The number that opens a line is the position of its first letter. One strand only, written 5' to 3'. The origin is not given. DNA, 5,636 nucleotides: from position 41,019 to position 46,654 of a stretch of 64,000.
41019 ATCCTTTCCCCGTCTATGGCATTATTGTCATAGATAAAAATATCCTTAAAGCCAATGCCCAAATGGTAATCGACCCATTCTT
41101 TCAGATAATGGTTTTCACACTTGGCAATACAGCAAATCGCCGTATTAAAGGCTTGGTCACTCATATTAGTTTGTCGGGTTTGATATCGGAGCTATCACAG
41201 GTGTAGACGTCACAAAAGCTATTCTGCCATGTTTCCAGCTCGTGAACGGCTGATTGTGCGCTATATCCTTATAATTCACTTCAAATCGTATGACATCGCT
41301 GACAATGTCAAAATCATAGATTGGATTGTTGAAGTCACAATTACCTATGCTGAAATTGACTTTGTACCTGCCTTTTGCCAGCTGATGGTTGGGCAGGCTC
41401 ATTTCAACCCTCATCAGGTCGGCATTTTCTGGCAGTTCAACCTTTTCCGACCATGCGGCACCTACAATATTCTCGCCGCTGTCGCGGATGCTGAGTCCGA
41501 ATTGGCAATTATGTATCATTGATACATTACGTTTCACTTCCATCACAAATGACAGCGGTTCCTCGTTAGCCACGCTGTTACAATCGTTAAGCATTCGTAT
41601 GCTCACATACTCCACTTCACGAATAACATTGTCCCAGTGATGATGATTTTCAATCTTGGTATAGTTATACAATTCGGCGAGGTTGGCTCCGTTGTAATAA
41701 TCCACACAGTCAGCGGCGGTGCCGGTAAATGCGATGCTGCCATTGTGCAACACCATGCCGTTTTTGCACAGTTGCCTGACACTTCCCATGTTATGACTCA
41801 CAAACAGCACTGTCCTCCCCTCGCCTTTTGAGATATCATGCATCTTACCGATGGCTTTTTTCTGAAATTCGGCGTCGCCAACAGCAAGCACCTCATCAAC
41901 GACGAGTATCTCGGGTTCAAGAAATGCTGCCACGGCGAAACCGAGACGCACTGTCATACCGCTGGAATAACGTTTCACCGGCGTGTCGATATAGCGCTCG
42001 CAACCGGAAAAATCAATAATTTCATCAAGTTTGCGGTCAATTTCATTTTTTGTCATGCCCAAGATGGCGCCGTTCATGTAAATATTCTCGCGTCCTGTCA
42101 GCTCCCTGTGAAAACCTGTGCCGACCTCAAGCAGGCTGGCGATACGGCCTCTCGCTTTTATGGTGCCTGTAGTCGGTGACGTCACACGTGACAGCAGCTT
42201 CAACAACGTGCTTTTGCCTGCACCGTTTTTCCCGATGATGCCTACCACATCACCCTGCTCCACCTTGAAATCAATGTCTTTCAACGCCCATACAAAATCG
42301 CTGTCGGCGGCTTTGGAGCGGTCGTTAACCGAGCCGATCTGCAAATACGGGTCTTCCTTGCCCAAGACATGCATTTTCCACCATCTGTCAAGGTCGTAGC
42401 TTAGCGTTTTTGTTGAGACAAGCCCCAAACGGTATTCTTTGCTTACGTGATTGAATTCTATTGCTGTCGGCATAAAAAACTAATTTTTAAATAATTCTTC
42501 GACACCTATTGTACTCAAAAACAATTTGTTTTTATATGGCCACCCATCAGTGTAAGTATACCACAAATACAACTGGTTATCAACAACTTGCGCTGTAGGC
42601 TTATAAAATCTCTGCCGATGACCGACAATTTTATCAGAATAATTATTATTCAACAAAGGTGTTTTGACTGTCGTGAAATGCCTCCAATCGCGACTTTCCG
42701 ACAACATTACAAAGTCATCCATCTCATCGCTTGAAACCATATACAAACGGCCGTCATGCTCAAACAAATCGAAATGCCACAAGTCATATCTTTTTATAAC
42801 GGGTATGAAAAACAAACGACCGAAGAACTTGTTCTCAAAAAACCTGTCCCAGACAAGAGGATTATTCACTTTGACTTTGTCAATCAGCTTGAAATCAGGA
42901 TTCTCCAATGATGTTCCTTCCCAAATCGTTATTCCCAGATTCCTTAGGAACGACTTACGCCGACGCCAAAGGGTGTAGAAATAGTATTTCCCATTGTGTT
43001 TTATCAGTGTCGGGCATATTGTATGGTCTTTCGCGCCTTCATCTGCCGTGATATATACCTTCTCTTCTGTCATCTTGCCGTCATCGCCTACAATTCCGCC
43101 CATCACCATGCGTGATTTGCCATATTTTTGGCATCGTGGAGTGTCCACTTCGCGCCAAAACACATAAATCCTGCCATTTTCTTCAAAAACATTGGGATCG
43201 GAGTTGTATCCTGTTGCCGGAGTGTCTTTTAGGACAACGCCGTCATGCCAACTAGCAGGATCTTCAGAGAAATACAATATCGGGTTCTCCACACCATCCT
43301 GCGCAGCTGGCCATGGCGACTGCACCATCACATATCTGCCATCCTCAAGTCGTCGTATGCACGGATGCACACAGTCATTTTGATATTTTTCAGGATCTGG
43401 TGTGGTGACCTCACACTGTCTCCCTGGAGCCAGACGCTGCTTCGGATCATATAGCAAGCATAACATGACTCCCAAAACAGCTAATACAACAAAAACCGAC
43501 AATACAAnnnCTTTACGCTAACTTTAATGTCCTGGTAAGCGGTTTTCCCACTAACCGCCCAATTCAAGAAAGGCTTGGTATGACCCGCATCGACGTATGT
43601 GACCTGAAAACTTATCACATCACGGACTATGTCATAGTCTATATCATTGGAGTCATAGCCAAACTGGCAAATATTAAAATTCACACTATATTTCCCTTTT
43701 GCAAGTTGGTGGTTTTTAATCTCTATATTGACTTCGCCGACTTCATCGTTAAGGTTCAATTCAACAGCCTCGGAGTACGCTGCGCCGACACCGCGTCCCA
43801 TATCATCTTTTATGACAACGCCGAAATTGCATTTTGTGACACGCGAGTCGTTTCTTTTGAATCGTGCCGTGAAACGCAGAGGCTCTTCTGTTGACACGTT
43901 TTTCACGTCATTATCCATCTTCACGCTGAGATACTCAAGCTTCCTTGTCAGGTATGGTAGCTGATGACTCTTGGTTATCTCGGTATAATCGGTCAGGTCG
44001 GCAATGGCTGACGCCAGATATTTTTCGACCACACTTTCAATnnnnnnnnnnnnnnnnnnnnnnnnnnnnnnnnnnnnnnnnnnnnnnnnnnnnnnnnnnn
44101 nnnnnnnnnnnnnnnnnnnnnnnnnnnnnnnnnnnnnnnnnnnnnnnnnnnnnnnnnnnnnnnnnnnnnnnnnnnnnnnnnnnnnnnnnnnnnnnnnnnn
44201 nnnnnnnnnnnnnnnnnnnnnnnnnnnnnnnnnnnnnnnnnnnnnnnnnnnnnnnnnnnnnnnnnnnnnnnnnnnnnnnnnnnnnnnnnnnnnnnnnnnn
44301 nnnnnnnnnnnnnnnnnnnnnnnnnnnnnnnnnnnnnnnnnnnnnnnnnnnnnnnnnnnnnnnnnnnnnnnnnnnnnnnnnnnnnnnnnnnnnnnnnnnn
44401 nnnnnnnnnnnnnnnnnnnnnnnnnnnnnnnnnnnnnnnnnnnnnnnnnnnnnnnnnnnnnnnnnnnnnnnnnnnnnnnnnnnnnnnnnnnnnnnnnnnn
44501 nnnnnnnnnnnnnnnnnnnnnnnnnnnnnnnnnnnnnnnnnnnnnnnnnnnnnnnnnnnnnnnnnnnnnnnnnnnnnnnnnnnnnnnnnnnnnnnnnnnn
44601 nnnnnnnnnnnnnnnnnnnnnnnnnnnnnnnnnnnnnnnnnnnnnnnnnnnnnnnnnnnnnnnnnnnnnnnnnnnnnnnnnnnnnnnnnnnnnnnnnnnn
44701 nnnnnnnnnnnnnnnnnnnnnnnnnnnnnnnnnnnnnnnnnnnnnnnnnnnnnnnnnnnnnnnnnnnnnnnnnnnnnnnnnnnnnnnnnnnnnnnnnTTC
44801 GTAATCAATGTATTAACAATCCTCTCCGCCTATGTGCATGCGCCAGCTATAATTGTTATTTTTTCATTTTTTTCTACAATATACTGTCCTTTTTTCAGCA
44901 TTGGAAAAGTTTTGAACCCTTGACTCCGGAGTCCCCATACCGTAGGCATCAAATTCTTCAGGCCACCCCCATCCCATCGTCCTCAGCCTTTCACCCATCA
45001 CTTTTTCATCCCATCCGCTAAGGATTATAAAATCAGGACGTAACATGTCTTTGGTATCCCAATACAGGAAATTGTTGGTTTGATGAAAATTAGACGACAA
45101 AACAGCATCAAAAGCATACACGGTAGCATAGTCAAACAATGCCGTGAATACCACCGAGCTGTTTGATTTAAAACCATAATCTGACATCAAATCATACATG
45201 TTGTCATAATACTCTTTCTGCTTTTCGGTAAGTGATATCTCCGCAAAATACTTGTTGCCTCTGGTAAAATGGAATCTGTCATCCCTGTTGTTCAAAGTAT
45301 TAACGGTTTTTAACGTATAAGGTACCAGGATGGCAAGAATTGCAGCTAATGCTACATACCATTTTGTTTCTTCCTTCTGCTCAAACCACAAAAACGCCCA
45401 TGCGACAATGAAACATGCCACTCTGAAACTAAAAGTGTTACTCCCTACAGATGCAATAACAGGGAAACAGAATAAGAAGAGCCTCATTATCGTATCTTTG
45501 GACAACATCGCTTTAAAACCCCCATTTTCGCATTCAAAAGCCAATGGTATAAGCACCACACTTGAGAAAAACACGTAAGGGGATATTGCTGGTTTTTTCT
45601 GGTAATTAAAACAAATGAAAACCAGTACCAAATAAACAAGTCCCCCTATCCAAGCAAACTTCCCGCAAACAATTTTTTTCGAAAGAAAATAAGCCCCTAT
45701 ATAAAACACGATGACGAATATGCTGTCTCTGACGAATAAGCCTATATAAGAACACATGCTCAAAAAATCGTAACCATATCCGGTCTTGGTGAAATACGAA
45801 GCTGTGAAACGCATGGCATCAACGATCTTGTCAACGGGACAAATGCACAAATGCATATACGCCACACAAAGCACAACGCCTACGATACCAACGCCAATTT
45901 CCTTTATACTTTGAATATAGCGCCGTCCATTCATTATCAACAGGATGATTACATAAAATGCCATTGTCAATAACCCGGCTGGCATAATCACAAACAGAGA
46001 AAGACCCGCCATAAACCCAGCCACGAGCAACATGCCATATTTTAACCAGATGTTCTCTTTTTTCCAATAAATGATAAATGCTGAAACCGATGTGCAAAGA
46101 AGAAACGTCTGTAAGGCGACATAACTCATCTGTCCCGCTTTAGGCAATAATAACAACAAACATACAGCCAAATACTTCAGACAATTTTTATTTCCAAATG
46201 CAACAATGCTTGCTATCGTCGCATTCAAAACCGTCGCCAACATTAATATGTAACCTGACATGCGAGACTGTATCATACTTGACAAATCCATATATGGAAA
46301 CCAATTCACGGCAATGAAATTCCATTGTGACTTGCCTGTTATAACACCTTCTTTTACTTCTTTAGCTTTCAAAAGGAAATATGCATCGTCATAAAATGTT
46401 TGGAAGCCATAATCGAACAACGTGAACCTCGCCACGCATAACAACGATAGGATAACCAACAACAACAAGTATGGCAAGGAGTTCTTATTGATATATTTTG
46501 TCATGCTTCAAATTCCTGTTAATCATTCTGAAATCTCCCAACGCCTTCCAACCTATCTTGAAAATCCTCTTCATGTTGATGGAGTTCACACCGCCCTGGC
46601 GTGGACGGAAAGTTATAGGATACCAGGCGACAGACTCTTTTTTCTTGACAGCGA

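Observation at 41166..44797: Two Wzt/TagH ATPases with near-identical NBDs but diverged C-terminal domains, and only one Wzm permease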

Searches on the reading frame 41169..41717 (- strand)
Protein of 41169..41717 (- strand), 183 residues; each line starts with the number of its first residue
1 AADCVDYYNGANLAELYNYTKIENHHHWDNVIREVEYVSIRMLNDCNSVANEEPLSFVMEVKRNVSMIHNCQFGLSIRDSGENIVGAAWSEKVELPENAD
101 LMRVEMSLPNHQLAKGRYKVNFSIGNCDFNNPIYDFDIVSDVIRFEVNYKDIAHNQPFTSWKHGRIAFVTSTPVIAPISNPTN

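Call 11: search_protein_families(library=pfam, proteins=[window:41169-41717:-], max_evalue=10)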
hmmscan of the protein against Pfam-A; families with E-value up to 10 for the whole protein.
seq(183 aa): 1 family
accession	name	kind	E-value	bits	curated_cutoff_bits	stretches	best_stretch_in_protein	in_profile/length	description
PF14524.12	Wzt_C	-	2.3e-09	37.8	30.4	1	34-148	9-130/143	Wzt C-terminal domain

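Call 57: predict_structure(alignment_id=A3)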
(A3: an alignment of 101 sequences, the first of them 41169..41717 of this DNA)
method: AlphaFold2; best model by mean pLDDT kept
length: 183 residues; sequences in the alignment: 101
mean_pLDDT: 91.0   pTM: 0.85
mean pLDDT of the five models: 91.0, 90.8, 89.5, 89.3, 88.9
residues with pLDDT >= 90: 146; 70-90: 20; 50-70: 12; < 50: 5
segments of 3 or more residues with pLDDT < 50: none
pLDDT, mean of each block of 10 residues (from residue 1): 52 81 96 97 98 97 98 96 95 96 98 95 93 93 96 90 82 93 57
secondary structure, 60 per line:
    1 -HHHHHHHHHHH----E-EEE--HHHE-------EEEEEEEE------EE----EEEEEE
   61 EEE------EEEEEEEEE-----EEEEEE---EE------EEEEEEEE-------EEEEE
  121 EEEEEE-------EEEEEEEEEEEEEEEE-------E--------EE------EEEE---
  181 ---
elements in order: H2-12 E19-21 E35-42 E55-63 E70-78 E84-89 E101-108 E116-126 E134-149 E174-177

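Call 60: fold_search(model_id=the predicted structure, library=pdb)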
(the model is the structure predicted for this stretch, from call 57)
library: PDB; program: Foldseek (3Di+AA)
matches with E <= 10: 1656; with E <= 0.001: 14
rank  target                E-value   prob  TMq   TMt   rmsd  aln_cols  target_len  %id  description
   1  2r5o_A                3.5e-06  1.00  0.51  0.55   5.4       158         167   16  Crystal structure of the C-terminal domain of wzt (released 2007-12-25)
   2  8dky_A                5.8e-06  1.00  0.49  0.61   8.3       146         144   19  Crystal structure of the Aquifex aeolicus Wzt Carbohydrate Binding Domain bound to 3-O-methyl-D-mannose (released 2022-09-21)
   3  6o14_A                7.7e-06  1.00  0.49  0.60  12.4       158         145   18  Crystal structure of the Aquifex aeolicus Wzt Carbohydrate Binding Domain (released 2020-01-15)
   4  8dl0_C                1.4e-05  1.00  0.51  0.26   8.1       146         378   18  CryoEM structure of the nucleotide-free and open channel A.aeolicus WzmWzt transporter (released 2022-09-21)
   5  8dl0_A                1.4e-05  1.00  0.50  0.26   7.9       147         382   18  CryoEM structure of the nucleotide-free and open channel A.aeolicus WzmWzt transporter (released 2022-09-21)
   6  6o14_B                1.7e-05  1.00  0.53  0.66  12.3       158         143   16  Crystal structure of the Aquifex aeolicus Wzt Carbohydrate Binding Domain (released 2020-01-15)
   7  2r5o_B                3.2e-05  1.00  0.53  0.57   4.0       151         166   16  Crystal structure of the C-terminal domain of wzt (released 2007-12-25)
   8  7k2t_C                5.3e-05  1.00  0.45  0.24  11.7       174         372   19  Mg2+/ATP-bound structure of the full-length WzmWzt O antigen ABC transporter in lipid nanodiscs (released 2021-01-13)
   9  7k2t_A                8.3e-05  1.00  0.42  0.22  14.6       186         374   17  Mg2+/ATP-bound structure of the full-length WzmWzt O antigen ABC transporter in lipid nanodiscs (released 2021-01-13)
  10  8dne_C                1.0e-04  1.00  0.44  0.24   9.7       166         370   19  CryoEM structure of the A.aeolicus WzmWzt transporter bound to ATP (released 2022-09-21)
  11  8dne_A                1.8e-04  1.00  0.42  0.23  10.0       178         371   17  CryoEM structure of the A.aeolicus WzmWzt transporter bound to ATP (released 2022-09-21)
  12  5hno_C                2.4e-04  1.00  0.52  0.57   3.1       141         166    8  The structure of the kdo-capped saccharide binding subunit of the O-12 specific ABC transporter, Wzt (released 2016-03-09)
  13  6ed1_A                4.3e-04  1.00  0.38  0.10   6.2       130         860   14  Bacteroides dorei Beta-glucuronidase (released 2019-02-13)
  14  7zdy_Y                1.0e-03  1.00  0.44  0.13   6.5       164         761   13  Crystal structure of beta-xylosidase from Thermotoga maritima in complex with methyl-beta-D-xylopyranoside (released 2023-04-19)
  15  6r4n_E                1.1e-03  1.00  0.42  0.51   4.8       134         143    9  Crystal structure of S. cerevisia Niemann-Pick type C protein NPC2 with ergosterol bound (released 2019-09-25)
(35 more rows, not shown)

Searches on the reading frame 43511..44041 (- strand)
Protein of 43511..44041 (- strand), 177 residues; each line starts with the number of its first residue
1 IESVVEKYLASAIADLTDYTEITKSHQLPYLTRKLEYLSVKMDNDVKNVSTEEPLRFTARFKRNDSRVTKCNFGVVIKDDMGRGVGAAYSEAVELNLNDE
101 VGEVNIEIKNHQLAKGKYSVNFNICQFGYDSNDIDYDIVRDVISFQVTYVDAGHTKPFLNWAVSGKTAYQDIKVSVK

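Call 11: search_protein_families(library=pfam, proteins=[window:43511-44041:-], max_evalue=10)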
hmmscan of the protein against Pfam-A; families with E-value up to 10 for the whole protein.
seq(177 aa): 3 families
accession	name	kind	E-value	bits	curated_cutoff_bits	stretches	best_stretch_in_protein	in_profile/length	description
PF14524.12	Wzt_C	-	5.8e-11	43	30.4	1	43-150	22-131/143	Wzt C-terminal domain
PF11501.13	bCoV_NSP1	-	0.021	15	25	1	140-175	5-40/138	Betacoronavirus replicase NSP1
PF13463.12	HTH_27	-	0.19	12.5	22.2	1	11-36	19-43/68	Winged helix DNA-binding domain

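Call 55: predict_structure(alignment_id=A2)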
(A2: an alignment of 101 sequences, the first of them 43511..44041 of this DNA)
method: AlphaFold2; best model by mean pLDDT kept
length: 177 residues; sequences in the alignment: 101
mean_pLDDT: 89.3   pTM: 0.84
mean pLDDT of the five models: 89.3, 88.0, 87.7, 87.4, 86.5
residues with pLDDT >= 90: 132; 70-90: 23; 50-70: 17; < 50: 5
segments of 3 or more residues with pLDDT < 50: 8-12
pLDDT, mean of each block of 10 residues (from residue 1): 53 76 97 97 97 97 95 95 92 90 97 93 83 87 96 90 78 95
secondary structure, 60 per line:
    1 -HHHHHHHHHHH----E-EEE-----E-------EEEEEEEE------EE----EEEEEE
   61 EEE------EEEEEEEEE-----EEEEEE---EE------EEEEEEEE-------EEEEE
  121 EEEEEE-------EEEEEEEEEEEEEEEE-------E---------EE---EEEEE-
elements in order: H2-12 E19-21 E35-42 E55-63 E70-78 E84-89 E101-108 E116-126 E134-149 E172-176

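Call 59: fold_search(model_id=the predicted structure, library=pdb)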
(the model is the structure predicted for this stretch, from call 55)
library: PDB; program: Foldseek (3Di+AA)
matches with E <= 10: 1449; with E <= 0.001: 12
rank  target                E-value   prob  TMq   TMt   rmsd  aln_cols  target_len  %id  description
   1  2r5o_A                2.1e-05  1.00  0.57  0.60   6.5       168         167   13  Crystal structure of the C-terminal domain of wzt (released 2007-12-25)
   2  8dky_A                3.1e-05  1.00  0.58  0.69   7.7       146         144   16  Crystal structure of the Aquifex aeolicus Wzt Carbohydrate Binding Domain bound to 3-O-methyl-D-mannose (released 2022-09-21)
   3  8dl0_C                3.4e-05  1.00  0.54  0.27   7.9       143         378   16  CryoEM structure of the nucleotide-free and open channel A.aeolicus WzmWzt transporter (released 2022-09-21)
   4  6o14_B                4.1e-05  1.00  0.55  0.66   3.8       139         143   16  Crystal structure of the Aquifex aeolicus Wzt Carbohydrate Binding Domain (released 2020-01-15)
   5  5hno_C                6.7e-05  1.00  0.48  0.50   8.6       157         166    8  The structure of the kdo-capped saccharide binding subunit of the O-12 specific ABC transporter, Wzt (released 2016-03-09)
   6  6o14_A                8.9e-05  1.00  0.58  0.69   3.3       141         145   14  Crystal structure of the Aquifex aeolicus Wzt Carbohydrate Binding Domain (released 2020-01-15)
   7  2r5o_B                1.1e-04  1.00  0.55  0.58   6.5       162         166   12  Crystal structure of the C-terminal domain of wzt (released 2007-12-25)
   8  8dl0_A                1.3e-04  1.00  0.58  0.29   4.0       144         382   14  CryoEM structure of the nucleotide-free and open channel A.aeolicus WzmWzt transporter (released 2022-09-21)
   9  7k2t_C                4.3e-04  1.00  0.50  0.25   8.2       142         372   15  Mg2+/ATP-bound structure of the full-length WzmWzt O antigen ABC transporter in lipid nanodiscs (released 2021-01-13)
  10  6r4n_A                5.4e-04  1.00  0.37  0.42   6.1       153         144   16  Crystal structure of S. cerevisia Niemann-Pick type C protein NPC2 with ergosterol bound (released 2019-09-25)
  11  6f0y_MODEL_1_A        5.4e-04  0.94  0.29  0.29  18.1       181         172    9  Rtt109 peptide bound to Asf1 (released 2017-12-27)
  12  7k2t_A                7.6e-04  1.00  0.50  0.25   4.3       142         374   15  Mg2+/ATP-bound structure of the full-length WzmWzt O antigen ABC transporter in lipid nanodiscs (released 2021-01-13)
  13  8dne_C                1.0e-03  1.00  0.49  0.25   8.0       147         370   12  CryoEM structure of the A.aeolicus WzmWzt transporter bound to ATP (released 2022-09-21)
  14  7zdy_Y                1.0e-03  1.00  0.44  0.12   7.1       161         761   13  Crystal structure of beta-xylosidase from Thermotoga maritima in complex with methyl-beta-D-xylopyranoside (released 2023-04-19)
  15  8dne_A                1.3e-03  1.00  0.48  0.24   8.0       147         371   14  CryoEM structure of the A.aeolicus WzmWzt transporter bound to ATP (released 2022-09-21)
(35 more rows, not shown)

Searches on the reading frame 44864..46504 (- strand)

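Call 5: search_protein_families(library=pfam, proteins=[window:44864-46504:-], max_evalue=0.01)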
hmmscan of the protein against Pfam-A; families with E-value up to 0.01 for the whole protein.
window:44864-46504:- (546 aa): 1 family
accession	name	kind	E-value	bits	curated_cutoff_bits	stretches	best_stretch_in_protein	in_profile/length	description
PF08592.16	Anthrone_oxy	-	0.00045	20.8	27.3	1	350-409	4-66/106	Anthrone oxygenase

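Call 63: search_protein_families(library=ncbifam, proteins=[window:44864-46504:-], max_evalue=0.001)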
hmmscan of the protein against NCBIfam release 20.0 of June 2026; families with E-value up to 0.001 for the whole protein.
window:44864-46504:- (546 aa): 0 families
